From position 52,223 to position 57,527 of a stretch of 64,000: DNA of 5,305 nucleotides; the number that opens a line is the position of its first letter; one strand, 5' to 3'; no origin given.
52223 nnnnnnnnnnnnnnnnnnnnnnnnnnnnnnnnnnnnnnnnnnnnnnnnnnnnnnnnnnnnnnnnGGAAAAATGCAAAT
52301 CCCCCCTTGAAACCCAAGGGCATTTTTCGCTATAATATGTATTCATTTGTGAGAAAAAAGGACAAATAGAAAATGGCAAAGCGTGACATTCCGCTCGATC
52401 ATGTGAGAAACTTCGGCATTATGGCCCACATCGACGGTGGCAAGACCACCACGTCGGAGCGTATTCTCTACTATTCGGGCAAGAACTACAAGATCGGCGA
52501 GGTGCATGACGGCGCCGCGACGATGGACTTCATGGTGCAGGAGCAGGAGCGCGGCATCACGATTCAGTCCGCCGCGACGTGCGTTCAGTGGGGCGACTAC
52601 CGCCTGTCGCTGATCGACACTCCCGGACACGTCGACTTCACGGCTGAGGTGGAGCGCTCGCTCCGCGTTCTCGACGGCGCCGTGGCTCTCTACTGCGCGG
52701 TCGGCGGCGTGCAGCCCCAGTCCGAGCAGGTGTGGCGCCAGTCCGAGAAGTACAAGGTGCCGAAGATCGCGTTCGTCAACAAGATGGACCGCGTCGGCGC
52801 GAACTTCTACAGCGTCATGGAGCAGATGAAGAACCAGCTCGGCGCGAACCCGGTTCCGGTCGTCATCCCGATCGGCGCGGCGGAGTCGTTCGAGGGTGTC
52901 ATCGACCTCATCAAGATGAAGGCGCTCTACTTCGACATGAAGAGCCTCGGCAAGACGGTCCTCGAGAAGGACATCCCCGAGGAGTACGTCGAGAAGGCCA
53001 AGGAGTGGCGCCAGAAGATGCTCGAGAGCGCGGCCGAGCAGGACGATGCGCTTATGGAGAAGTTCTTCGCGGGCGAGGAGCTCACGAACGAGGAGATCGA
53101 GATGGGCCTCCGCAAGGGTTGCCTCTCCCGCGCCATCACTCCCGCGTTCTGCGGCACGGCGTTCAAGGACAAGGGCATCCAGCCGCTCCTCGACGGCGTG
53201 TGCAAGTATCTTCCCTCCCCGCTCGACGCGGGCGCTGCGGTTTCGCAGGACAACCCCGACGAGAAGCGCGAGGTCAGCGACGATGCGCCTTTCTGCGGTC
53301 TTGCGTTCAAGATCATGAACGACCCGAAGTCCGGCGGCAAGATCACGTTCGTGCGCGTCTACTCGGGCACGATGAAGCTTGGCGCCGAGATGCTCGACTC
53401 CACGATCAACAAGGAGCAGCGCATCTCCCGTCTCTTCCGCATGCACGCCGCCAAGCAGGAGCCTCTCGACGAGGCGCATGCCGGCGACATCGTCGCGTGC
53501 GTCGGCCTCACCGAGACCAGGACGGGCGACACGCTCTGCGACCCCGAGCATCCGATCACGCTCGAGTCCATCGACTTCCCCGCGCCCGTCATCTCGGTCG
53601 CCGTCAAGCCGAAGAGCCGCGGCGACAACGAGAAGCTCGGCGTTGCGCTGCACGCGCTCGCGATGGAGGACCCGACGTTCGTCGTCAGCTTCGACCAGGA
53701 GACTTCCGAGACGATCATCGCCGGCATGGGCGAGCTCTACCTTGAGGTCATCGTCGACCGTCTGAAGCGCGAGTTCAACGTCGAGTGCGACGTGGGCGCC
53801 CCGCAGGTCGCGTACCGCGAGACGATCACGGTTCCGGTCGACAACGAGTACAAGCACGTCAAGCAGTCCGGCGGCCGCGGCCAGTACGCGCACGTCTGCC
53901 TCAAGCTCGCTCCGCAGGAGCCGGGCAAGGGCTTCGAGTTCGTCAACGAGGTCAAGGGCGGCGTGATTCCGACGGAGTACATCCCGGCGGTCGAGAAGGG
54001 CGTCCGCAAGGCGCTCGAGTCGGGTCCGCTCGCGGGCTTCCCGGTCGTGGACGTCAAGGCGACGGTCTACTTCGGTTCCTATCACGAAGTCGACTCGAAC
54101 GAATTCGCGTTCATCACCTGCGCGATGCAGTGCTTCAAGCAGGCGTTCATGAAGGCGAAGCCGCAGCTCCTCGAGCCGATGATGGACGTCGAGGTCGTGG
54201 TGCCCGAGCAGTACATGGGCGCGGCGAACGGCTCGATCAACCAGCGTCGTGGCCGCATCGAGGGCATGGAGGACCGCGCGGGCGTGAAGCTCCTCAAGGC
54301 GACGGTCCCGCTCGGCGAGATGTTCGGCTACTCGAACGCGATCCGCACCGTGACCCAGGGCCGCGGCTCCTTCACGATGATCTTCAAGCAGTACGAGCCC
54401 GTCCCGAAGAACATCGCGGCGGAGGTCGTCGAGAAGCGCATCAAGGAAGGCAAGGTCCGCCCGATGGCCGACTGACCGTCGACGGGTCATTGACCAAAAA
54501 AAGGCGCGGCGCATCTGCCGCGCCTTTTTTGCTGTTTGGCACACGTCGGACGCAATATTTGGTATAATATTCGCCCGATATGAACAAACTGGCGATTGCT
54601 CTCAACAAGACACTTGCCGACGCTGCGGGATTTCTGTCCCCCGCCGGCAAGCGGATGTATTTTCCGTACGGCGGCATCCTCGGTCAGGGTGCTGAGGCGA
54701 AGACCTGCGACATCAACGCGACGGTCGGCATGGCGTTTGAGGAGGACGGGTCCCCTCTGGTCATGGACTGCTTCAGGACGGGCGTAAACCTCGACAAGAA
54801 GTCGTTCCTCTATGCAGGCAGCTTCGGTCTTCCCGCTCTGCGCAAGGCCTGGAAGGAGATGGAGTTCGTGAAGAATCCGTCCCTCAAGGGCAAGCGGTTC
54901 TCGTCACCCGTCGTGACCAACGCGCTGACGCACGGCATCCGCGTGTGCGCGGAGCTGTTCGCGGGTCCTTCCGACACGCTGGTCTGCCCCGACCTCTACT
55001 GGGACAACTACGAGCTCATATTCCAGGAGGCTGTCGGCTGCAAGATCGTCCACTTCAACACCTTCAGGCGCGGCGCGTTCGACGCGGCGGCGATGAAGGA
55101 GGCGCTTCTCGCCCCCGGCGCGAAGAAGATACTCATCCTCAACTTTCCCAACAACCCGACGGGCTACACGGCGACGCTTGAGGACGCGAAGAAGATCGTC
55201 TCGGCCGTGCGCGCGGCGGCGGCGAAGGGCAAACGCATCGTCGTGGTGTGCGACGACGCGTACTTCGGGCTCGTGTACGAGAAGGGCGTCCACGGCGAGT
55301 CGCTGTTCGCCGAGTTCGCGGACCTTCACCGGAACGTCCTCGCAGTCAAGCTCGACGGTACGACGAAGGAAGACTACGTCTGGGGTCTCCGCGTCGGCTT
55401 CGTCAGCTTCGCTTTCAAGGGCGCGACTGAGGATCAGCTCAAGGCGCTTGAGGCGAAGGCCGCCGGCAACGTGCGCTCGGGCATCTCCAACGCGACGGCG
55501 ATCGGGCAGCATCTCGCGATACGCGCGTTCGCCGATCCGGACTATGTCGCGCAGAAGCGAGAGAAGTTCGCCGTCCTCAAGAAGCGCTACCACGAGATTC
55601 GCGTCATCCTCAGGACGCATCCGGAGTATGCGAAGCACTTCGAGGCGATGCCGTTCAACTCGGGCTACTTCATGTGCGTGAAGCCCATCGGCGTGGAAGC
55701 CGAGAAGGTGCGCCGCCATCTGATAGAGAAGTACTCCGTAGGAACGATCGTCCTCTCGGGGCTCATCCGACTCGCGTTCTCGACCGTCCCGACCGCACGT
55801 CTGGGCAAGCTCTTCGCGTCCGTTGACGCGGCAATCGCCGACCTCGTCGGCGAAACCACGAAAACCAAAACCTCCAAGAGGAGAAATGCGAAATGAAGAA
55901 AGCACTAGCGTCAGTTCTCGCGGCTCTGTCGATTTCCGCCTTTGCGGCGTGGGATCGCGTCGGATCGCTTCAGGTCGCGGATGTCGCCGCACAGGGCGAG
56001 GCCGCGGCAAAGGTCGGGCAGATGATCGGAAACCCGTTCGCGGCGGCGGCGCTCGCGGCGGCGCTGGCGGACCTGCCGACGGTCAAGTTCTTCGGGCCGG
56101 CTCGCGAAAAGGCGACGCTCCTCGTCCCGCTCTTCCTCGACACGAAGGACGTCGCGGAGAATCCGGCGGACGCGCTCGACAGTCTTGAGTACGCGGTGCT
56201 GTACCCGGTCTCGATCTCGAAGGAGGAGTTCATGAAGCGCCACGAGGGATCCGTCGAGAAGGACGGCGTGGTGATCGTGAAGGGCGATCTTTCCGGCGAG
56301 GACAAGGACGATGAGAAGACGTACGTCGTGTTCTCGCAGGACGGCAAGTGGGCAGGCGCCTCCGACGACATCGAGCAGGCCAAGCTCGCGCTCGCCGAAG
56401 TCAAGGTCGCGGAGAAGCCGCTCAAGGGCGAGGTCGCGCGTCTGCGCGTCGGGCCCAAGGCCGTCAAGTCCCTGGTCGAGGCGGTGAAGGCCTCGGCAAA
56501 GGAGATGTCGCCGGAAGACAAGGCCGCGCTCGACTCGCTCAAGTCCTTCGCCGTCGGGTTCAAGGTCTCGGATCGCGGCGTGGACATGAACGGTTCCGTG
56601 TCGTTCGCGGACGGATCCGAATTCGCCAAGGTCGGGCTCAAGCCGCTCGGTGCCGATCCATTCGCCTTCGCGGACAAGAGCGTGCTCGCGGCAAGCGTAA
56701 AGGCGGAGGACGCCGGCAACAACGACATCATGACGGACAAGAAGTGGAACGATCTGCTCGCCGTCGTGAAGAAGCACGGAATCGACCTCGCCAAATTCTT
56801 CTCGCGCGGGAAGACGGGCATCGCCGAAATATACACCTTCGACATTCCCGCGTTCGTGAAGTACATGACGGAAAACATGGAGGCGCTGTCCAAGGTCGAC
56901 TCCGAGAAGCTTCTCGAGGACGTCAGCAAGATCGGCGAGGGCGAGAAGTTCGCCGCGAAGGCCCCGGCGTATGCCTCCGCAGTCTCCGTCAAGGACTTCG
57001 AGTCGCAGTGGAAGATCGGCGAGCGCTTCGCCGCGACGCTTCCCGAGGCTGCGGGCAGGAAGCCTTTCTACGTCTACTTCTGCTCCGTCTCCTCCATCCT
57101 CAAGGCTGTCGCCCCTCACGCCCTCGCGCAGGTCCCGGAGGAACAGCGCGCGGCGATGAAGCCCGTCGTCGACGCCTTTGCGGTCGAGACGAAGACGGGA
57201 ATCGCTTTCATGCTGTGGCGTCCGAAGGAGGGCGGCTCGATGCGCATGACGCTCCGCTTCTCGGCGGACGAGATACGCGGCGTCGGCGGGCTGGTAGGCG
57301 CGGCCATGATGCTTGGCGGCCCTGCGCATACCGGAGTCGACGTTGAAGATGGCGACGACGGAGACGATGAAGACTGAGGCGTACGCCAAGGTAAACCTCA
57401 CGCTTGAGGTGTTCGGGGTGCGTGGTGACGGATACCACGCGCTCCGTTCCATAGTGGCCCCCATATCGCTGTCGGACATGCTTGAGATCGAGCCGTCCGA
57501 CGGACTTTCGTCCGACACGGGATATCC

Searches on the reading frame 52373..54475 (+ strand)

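Call 52: search_protein_families(library=pfam, proteins=[window:52373-54475:+], max_evalue=0.001)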
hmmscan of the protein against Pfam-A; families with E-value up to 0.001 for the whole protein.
window:52373-54475:+ (700 aa): 7 families
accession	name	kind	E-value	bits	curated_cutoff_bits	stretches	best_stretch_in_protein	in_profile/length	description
PF00009.33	GTP_EFTU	-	7e-60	202.3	26.5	1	10-282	2-188/188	Elongation factor Tu GTP binding domain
PF03764.24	EFG_IV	-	1.4e-47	160.8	24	1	477-596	1-121/121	Elongation factor G, domain IV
PF14492.12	EFG_III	-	9e-30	103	27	1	402-475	1-74/75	Elongation Factor G, domain III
PF00679.30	EFG_C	-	2.8e-28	98.2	27.9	1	598-683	1-87/89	Elongation factor G C-terminus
PF03144.31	GTP_EFTU_D2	-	7.8e-17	61.9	30.3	1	322-389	1-73/73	Elongation factor Tu domain 2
PF22042.2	EF-G_D2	-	1.4e-16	60.8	27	1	306-390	1-83/84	Elongation factor G domain 2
PF16658.11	RF3_C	-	4.1e-07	30.3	40.1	1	409-487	13-91/132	Class II release factor RF3, C-terminal domain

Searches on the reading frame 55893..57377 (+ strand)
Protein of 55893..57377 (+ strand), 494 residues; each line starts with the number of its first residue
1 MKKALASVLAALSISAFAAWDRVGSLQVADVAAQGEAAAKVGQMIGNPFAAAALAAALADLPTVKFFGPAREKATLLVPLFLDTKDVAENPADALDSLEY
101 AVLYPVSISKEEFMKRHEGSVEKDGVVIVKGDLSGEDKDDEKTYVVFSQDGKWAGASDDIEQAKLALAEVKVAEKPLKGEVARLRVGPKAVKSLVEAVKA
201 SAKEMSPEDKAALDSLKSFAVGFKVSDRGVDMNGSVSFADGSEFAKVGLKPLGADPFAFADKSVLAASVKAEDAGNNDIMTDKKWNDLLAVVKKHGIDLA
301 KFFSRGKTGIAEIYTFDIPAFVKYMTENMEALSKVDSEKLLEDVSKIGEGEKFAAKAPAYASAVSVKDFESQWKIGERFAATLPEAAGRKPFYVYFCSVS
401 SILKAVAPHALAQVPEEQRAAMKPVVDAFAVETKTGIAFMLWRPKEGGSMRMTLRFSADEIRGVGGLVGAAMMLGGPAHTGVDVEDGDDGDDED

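Call 12: search_protein_families(library=pfam, proteins=[window:55893-57377:+], max_evalue=0.1)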
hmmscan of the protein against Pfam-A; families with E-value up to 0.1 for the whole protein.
window:55893-57377:+ (494 aa): 1 family
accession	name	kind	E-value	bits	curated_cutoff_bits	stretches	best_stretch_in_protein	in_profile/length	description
PF14556.11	AF2331-like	-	0.045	14.8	27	0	108-145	6-43/91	AF2331-like protein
